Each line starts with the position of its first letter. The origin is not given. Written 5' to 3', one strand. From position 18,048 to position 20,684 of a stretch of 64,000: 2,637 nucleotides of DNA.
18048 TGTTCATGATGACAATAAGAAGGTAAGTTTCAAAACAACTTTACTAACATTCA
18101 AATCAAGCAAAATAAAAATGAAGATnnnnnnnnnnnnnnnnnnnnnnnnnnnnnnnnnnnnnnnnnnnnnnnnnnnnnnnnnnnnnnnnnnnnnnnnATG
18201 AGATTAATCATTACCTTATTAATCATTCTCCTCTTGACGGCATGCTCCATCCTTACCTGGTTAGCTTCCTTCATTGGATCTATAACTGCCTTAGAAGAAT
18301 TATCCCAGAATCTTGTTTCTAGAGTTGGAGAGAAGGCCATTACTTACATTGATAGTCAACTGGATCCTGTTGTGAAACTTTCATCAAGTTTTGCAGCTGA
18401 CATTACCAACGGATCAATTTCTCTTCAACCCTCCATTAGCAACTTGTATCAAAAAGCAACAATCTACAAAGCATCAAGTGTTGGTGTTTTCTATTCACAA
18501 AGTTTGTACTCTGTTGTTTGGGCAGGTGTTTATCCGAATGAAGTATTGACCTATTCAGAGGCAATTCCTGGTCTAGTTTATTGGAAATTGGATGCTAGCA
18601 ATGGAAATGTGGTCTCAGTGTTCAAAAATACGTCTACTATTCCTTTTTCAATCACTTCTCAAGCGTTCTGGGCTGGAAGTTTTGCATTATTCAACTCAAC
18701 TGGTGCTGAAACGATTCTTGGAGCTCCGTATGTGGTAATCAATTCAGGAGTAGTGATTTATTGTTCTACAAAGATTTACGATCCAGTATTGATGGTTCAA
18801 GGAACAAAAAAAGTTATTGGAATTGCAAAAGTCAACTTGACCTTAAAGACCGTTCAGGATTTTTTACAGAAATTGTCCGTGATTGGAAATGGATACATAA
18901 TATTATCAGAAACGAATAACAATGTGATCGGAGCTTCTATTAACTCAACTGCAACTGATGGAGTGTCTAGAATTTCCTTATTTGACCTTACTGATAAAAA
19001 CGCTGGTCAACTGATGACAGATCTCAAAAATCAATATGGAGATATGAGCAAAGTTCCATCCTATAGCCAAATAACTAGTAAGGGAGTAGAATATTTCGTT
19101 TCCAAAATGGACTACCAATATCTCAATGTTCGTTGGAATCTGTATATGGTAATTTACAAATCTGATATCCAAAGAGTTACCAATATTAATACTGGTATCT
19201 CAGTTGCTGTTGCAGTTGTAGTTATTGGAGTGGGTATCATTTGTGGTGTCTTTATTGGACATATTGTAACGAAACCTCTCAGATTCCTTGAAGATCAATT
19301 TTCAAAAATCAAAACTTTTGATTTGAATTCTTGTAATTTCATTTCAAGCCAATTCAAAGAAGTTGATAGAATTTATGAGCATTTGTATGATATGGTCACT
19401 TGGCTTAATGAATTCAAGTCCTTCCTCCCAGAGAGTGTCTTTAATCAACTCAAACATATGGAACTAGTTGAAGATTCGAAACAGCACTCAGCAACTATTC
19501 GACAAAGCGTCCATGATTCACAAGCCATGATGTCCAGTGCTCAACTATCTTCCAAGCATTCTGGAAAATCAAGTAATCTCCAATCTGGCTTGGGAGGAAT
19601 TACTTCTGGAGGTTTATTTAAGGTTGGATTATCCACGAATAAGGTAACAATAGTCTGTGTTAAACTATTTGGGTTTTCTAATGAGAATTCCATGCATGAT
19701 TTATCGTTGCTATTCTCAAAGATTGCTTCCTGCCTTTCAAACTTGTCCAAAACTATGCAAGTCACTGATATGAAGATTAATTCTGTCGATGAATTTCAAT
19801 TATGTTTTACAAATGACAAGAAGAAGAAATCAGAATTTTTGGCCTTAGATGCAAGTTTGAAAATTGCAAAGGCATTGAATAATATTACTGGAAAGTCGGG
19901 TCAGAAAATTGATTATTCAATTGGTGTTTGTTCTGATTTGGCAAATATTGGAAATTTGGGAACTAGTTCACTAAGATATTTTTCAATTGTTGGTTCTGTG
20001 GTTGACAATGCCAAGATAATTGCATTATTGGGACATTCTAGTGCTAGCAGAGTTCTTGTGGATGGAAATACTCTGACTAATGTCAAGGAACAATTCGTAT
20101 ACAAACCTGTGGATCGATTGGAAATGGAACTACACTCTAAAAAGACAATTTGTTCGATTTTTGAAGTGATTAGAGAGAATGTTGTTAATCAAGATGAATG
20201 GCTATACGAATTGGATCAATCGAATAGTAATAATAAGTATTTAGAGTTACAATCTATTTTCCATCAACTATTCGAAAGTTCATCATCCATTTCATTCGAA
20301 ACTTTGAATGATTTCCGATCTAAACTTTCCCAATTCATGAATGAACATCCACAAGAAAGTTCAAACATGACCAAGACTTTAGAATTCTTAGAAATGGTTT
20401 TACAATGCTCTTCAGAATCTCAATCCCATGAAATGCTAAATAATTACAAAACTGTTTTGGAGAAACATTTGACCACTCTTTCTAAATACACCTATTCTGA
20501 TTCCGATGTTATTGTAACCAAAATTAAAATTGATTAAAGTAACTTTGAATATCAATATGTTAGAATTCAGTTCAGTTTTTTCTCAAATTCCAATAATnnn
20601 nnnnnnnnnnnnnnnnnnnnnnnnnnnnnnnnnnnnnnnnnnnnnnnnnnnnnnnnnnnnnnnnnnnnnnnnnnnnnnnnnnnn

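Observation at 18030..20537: Sensor-HAMP receptor with a degenerate class-III cyclase homology domain and a 5' uORF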

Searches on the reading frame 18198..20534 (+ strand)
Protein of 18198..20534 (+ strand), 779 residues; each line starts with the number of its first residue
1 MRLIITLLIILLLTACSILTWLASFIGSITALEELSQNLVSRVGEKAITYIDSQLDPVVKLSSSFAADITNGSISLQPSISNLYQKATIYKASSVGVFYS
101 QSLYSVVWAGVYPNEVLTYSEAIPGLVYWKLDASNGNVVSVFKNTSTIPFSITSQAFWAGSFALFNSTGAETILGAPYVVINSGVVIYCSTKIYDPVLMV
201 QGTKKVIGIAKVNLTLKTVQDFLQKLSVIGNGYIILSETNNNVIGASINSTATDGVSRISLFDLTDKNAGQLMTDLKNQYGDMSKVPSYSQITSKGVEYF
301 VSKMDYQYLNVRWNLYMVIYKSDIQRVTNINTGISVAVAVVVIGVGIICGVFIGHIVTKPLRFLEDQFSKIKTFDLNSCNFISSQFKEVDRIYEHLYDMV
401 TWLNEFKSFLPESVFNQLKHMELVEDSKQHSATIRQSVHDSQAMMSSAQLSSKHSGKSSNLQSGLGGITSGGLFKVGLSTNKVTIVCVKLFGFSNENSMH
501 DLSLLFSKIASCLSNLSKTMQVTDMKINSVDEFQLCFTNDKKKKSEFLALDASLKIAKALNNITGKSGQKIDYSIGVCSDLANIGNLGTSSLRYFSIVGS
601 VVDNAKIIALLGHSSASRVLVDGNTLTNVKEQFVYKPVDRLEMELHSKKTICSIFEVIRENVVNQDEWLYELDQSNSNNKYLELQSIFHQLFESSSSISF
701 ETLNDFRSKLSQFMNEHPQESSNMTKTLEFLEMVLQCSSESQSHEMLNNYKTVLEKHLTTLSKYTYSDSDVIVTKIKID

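Call 4: search_protein_families(library=pfam, proteins=[window:18198-20534:+], max_evalue=1)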
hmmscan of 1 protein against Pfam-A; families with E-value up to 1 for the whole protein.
window:18198-20534:+ (779 aa): 4 families
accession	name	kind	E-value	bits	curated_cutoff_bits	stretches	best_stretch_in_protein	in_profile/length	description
PF02743.24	dCache_1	-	0.0031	17.5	45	1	163-315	103-235/240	Cache domain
PF08152.18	GUCT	-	0.042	14.5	27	0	395-429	27-61/96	GUCT (NUC152) domain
PF01501.26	Glyco_transf_8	-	0.14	12.2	24.3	1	695-775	36-113/253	Glycosyl transferase family 8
PF08139.17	LPAM_1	-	0.37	11.8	20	0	2-17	3-18/18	Prokaryotic membrane lipoprotein lipid attachment site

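Call 6: find_homologous_proteins(query=window:18198-20534:+, max_evalue=0.001)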
Query window:18198-20534:+ (779 aa): 12 proteins with E <= 0.001 among 8000 candidates.
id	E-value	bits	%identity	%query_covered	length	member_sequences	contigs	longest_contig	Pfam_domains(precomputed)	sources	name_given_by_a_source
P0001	0.0e+0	1690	100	100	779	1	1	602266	-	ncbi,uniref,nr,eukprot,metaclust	ncbi:predicted protein [Naegleria gruberi]|uniref:Predicted protein n=1 Tax=Naegleria gruberi TaxID=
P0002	2.6e-216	738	48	93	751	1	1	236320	-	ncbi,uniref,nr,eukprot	ncbi:predicted protein [Naegleria gruberi]|uniref:Predicted protein n=1 Tax=Naegleria gruberi TaxID=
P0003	5.9e-181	622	46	89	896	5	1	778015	-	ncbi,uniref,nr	ncbi:hypothetical protein FDP41_002521 [Naegleria fowleri]|uniref:Guanylate cyclase domain-containin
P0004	1.1e-172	594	42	94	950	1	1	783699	-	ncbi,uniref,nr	ncbi:hypothetical protein C9374_012432 [Naegleria lovaniensis]|uniref:Guanylate cyclase domain-conta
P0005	2.1e-169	583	39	99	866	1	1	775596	-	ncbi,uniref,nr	ncbi:hypothetical protein C9374_013852 [Naegleria lovaniensis]|uniref:Guanylate cyclase domain-conta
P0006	1.5e-167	577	40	95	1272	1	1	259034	PF00852.27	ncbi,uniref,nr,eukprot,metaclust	ncbi:predicted protein [Naegleria gruberi]|uniref:Fucosyltransferase n=1 Tax=Naegleria gruberi TaxID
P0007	4.9e-129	450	37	88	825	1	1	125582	-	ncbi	ncbi:hypothetical protein ABK040_001928 [Willaertia magna]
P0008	1.0e-123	432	43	64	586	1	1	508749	-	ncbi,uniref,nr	ncbi:hypothetical protein C9374_008007 [Naegleria lovaniensis]|uniref:Uncharacterized protein n=1 Ta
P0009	1.5e-121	425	34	88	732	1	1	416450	-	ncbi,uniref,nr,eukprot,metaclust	ncbi:hypothetical protein NAEGRDRAFT_80465 [Naegleria gruberi]|uniref:Guanylate cyclase domain-conta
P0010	7.3e-118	413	36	88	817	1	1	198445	-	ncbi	ncbi:hypothetical protein ABK040_001654 [Willaertia magna]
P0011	2.3e-117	411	44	62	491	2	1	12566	-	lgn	-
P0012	6.1e-109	384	35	94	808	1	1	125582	-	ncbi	ncbi:hypothetical protein ABK040_001938 [Willaertia magna]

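Call 12: search_protein_families(library=pfam, alignment_id=A1, max_evalue=1)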
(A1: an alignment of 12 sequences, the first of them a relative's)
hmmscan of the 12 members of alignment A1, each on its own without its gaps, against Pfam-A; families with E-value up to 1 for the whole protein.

A. member 1, P0001 (779 aa): 4 families
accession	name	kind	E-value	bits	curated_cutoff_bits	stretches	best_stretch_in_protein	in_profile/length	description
PF02743.24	dCache_1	-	0.0031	17.5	45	1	163-315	103-235/240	Cache domain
PF08152.18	GUCT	-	0.042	14.5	27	0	395-429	27-61/96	GUCT (NUC152) domain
PF01501.26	Glyco_transf_8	-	0.14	12.2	24.3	1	695-775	36-113/253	Glycosyl transferase family 8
PF08139.17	LPAM_1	-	0.37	11.8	20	0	2-17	3-18/18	Prokaryotic membrane lipoprotein lipid attachment site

B. families by the number of members that match (of 12 scanned): 14 families
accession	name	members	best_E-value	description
PF02743.24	dCache_1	7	8.9e-05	Cache domain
PF00211.25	Guanylate_cyc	3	0.00045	Adenylate and Guanylate cyclase catalytic domain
PF00852.26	Glyco_transf_10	1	1.5e-29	Glycosyltransferase family 10 (fucosyltransferase) C-term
PF06939.16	DUF1286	1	0.028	Protein of unknown function (DUF1286)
PF03893.22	Lipase3_N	1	0.041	Lipase 3 N-terminal region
PF08152.18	GUCT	1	0.042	GUCT (NUC152) domain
PF21519.2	Tailspike_C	1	0.042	Tailspike protein, C-terminal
PF04533.18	Herpes_U44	1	0.099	Herpes virus U44 protein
PF01409.25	tRNA-synt_2d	1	0.1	tRNA synthetases class II core domain (F)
PF01501.26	Glyco_transf_8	1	0.14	Glycosyl transferase family 8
PF24898.2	GGDEF_GdpP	1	0.2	Cyclic-di-AMP phosphodiesterase GdpP-like, GGDEF domain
PF08139.17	LPAM_1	1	0.37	Prokaryotic membrane lipoprotein lipid attachment site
PF04668.17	Tsg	1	0.55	Twisted gastrulation (Tsg) protein conserved region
PF11088.13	RL11D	1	0.92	Glycoprotein encoding membrane proteins RL5A and RL6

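Call 15: find_encoding_contigs(protein=P0002, flank=3000, max_places=2)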
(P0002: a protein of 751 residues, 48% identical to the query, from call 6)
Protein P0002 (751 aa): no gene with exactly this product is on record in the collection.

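Call 16: find_encoding_contigs(protein=P0005, flank=3000, max_places=2)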
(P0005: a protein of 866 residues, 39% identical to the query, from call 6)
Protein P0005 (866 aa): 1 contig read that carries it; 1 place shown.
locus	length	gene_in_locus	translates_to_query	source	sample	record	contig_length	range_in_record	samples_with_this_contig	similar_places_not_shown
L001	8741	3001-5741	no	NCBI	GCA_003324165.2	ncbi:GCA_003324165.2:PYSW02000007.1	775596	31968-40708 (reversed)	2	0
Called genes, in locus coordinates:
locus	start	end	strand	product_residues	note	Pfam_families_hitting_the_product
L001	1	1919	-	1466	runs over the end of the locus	-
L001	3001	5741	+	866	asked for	-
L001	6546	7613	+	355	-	-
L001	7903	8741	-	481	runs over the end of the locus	PF01408:GFO_IDH_MocA, PF22725:GFO_IDH_MocA_C3 (faint), PF02894:GFO_IDH_MocA_C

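Call 26: predict_structure(alignment_id=A1)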
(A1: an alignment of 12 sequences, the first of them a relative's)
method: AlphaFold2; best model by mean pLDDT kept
length: 779 residues; sequences in the alignment: 12
mean_pLDDT: 69.0   pTM: 0.43
mean pLDDT of the five models: 69.0, 68.4, 67.2, 64.8, 60.0
residues with pLDDT >= 90: 47; 70-90: 395; 50-70: 202; < 50: 135
segments of 3 or more residues with pLDDT < 50: 359-361, 368-391, 406-476, 663-672, 764-779
pLDDT, mean of each block of 10 residues (from residue 1): 63 69 62 71 87 88 89 82 78 81 77 65 65 71 59 64 80 81 76 86 85 84 80 88 82 63 85 91 87 88 90 90 73 63 66 57 51 39 41 52 48 41 38 35 28 25 27 48 88 66 72 74 74 82 79 86 66 88 68 66 87 84 82 73 51 76 45 63 73 64 81 80 76 78 73 65 45 38
secondary structure, 60 per line:
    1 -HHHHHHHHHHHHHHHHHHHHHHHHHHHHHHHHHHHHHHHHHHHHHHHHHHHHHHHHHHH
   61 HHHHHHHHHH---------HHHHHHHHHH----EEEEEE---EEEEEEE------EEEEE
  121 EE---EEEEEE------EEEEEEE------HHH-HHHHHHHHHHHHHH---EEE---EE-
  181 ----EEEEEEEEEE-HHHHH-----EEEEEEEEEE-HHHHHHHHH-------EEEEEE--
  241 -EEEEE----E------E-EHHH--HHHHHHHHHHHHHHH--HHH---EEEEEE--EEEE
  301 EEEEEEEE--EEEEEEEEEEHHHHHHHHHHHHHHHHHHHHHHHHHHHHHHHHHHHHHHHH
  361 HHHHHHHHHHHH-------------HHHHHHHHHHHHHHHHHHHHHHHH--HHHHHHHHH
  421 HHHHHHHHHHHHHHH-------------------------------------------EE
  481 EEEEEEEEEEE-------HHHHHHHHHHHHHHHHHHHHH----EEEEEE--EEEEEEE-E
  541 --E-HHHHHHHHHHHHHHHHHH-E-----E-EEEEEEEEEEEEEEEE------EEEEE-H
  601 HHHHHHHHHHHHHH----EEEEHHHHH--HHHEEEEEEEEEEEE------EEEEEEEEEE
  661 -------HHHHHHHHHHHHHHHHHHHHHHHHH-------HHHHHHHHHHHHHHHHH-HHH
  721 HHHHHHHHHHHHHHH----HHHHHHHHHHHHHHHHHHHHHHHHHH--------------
elements in order (helices of 4 or more, strands of 3 or more residues): H2-70 H80-89 E94-99 E103-109 E116-122 E126-131 E138-144 H155-168 E172-174 E185-194 H196-200 E206-215 H217-225 E233-238 E242-246 H266-280 E289-294 E297-308 E311-320 H321-372 H386-409 H412-435 E479-491 H499-519 E524-529 E532-538 H545-562 E572-587 E594-598 H600-614 E619-622 H623-627 E633-644 E651-660 H668-692 H700-716 H718-735 H740-765

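Call 29: fold_search(model_id=the predicted structure, library=pdb)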
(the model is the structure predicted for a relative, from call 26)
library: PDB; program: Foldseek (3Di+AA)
matches with E <= 10: 1252; with E <= 0.001: 265
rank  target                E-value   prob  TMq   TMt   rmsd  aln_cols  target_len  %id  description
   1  6jt2_B                2.3e-11  1.00  0.22  0.29  43.7       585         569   10  Structure of human soluble guanylate cyclase in the NO activated state (released 2019-09-04)
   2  5o5k_A                4.2e-11  1.00  0.21  0.70   3.8       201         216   15  X-ray structure of a bacterial adenylyl cyclase soluble domain (released 2017-11-01)
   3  6jt0_A                4.4e-11  1.00  0.21  0.29  41.8       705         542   11  Structure of human soluble guanylate cyclase in the unliganded state (released 2019-08-28)
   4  6sir_A                4.6e-11  1.00  0.20  0.78   3.2       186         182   20  Crystal structure of the guanylate cyclase domain of RhGC from Catenaria anguillulae in complex with GTP (released 2019-12-18)
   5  8hbf_A                5.7e-11  1.00  0.21  0.30  45.8       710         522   11  Structure of human soluble guanylate cyclase in the NO+Rio state at 3.1 angstrom (released 2023-04-19)
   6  5oyh_B                6.3e-11  1.00  0.21  0.80   3.2       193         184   20  crystal structure of the catalytic core of a rhodopsin-guanylyl cyclase with converted specificity in complex with ATP (released 2018-06-06)
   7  5oyh_A                7.4e-11  1.00  0.20  0.79   3.2       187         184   20  crystal structure of the catalytic core of a rhodopsin-guanylyl cyclase with converted specificity in complex with ATP (released 2018-06-06)
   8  5o5l_A                7.4e-11  1.00  0.21  0.69   3.8       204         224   15  X-ray structure of a bacterial adenylyl cyclase soluble domain, solved at cryogenic temperature (released 2017-11-01)
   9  5oyh_D                8.7e-11  1.00  0.21  0.80   3.1       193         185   20  crystal structure of the catalytic core of a rhodopsin-guanylyl cyclase with converted specificity in complex with ATP (released 2018-06-06)
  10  4p2f                  9.2e-11  1.00  0.21  0.79   3.3       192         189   13  Monomeric form of a single mutant (F363R) of Mycobacterial Adenylyl cyclase Rv1625c (released 2014-09-17)
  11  6aob_B                1.5e-10  1.00  0.20  0.82   2.8       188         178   19  Crystal structure of non-canonical dimeric guanylyl cyclase domain of RhoGC fusion protein from the aquatic fungus Bla (released 2017-11-22)
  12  5oyh_K                1.6e-10  1.00  0.21  0.81   3.2       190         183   19  crystal structure of the catalytic core of a rhodopsin-guanylyl cyclase with converted specificity in complex with ATP (released 2018-06-06)
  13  6jt0_B                1.7e-10  1.00  0.22  0.29  37.7       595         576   11  Structure of human soluble guanylate cyclase in the unliganded state (released 2019-08-28)
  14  8hbe_B                1.9e-10  1.00  0.23  0.30  36.3       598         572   11  Structure of human soluble guanylate cyclase in the inactive state at 3.1 angstrom (released 2023-04-19)
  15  9a69_B                2.1e-10  1.00  0.26  0.30  102.8       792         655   12  Integrative model of MCPB-MCPC by crosslinking MS and deep learning (released 2024-09-18)
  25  3r5g_B                5.5e-10  1.00  0.20  0.73   3.8       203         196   17  Crystal structure of the adenylyl cyclase CyaB from P. aeruginosa (released 2012-01-11)
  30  3r5g_A                1.3e-09  1.00  0.20  0.73   3.8       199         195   17  Crystal structure of the adenylyl cyclase CyaB from P. aeruginosa (released 2012-01-11)
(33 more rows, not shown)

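Call 30: search_protein_representatives(alignment_id=A1)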
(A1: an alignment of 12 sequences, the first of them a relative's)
Query: 12 sequences, 826 profile positions. Proteins with E-value up to 0.001 (for the whole library): 4659; up to 1e-10: 948; up to 1e-30: 99. The best 150 are listed.
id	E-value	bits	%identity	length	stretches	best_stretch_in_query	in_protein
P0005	0.0e+00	1219.4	-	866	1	2-817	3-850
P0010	0.0e+00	1163.8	-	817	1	1-815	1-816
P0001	0.0e+00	1105.9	-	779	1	41-823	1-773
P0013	3.5e-272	922.2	-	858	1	29-815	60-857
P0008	1.2e-253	860.9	-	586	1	2-543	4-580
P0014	2.8e-241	820.0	-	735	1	15-715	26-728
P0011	5.8e-233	792.5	-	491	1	229-715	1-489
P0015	8.6e-218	742.3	-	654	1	60-715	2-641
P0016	8.4e-216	735.7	-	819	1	19-820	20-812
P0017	4.1e-215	733.4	-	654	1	189-821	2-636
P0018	5.7e-212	723.0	-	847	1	20-810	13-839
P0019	2.5e-200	684.5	-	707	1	63-719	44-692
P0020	5.1e-186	637.2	-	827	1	16-813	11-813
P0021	3.2e-174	598.1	-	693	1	106-820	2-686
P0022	6.9e-172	590.4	-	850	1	26-817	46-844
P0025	1.1e-164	566.6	-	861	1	11-811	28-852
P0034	7.2e-125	434.9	-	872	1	25-816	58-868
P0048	5.3e-106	372.5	-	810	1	5-759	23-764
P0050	4.9e-98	346.1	-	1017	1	17-815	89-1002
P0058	2.4e-85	304.2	-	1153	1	26-812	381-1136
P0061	4.6e-69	250.3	-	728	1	80-785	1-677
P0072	3.7e-45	171.2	-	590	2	357-808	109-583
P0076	6.9e-40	153.8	-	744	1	324-768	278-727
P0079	2.3e-38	148.8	-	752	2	30-462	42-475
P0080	4.2e-38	147.9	-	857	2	307-787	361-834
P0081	3.5e-37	144.9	-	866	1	355-760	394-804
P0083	1.2e-36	143.1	-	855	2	355-778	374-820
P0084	4.1e-36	141.3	-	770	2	352-744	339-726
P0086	1.4e-35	139.6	-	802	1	321-795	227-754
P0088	5.5e-35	137.6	-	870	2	335-745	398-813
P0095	4.1e-32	128.1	-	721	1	374-744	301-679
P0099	1.3e-31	126.4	-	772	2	334-759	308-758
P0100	1.6e-31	126.2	-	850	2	347-781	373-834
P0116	8.4e-30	120.4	-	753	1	40-770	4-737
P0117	2.0e-29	119.2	-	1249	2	306-780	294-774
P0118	2.6e-29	118.8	-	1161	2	313-750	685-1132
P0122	6.5e-29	117.5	-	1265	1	339-782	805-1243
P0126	8.5e-29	117.1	-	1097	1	368-772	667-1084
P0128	1.6e-28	116.2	-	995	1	295-740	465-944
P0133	6.3e-28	114.2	-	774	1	260-737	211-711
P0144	2.7e-26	108.9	-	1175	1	380-776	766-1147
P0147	5.9e-26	107.7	-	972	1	335-762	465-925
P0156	8.8e-25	103.8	-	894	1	378-725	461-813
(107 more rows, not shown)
